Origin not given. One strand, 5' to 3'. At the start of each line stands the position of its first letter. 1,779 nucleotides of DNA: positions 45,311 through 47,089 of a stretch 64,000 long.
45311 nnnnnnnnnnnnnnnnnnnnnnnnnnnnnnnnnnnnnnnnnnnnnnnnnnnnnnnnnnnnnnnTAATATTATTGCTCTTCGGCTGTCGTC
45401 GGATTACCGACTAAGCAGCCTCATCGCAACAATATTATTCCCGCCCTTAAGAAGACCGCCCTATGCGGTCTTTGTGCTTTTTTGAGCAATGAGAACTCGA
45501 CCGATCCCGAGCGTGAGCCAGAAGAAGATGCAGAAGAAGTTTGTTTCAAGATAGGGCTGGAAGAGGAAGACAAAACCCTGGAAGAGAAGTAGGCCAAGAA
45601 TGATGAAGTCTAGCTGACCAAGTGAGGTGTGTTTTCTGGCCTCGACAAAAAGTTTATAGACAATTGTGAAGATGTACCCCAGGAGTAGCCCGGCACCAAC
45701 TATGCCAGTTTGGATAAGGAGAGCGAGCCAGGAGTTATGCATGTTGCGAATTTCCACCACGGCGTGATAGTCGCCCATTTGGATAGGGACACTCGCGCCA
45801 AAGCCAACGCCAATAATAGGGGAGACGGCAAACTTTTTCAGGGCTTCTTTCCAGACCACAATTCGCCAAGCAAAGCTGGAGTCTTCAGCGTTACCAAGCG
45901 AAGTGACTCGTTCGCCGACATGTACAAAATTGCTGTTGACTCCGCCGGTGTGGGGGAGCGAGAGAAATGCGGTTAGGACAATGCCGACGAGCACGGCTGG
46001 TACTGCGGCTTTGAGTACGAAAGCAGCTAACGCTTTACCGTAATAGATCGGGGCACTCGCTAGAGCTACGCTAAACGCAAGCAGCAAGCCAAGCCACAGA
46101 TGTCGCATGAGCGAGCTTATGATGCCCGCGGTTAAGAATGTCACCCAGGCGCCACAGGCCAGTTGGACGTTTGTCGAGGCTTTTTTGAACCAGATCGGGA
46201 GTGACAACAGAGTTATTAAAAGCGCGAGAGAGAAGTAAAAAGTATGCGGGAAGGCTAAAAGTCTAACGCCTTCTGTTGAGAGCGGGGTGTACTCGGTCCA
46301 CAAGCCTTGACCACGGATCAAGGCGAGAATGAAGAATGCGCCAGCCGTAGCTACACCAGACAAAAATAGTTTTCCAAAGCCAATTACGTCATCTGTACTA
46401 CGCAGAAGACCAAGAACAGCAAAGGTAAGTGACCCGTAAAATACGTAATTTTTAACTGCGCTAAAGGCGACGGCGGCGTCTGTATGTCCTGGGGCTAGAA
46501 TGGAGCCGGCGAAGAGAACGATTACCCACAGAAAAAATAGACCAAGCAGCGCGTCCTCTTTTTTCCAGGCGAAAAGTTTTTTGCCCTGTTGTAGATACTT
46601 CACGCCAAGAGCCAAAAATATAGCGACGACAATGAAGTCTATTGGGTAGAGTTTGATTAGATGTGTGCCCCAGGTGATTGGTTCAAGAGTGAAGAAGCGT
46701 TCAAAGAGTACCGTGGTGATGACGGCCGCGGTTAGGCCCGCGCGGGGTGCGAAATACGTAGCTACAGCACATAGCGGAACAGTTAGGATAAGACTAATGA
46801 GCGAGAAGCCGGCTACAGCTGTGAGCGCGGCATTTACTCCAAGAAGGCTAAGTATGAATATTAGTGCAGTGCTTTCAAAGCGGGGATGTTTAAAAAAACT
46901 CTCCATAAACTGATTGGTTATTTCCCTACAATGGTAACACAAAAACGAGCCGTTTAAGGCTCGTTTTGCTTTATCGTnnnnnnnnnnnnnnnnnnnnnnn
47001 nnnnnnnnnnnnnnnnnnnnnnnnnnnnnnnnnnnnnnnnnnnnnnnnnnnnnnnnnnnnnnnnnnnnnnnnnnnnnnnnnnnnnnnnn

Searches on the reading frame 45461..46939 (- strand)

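Call 17: search_protein_families(library=pfam, proteins=[window:45461-46939:-], max_evalue=0.00001)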
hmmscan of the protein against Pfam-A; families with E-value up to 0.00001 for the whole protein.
window:45461-46939:- (492 aa): 1 family
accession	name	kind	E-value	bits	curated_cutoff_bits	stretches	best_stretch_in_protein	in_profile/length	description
PF04932.20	Wzy_C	-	8.1e-14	52.1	31.7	1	268-419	5-148/149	O-Antigen ligase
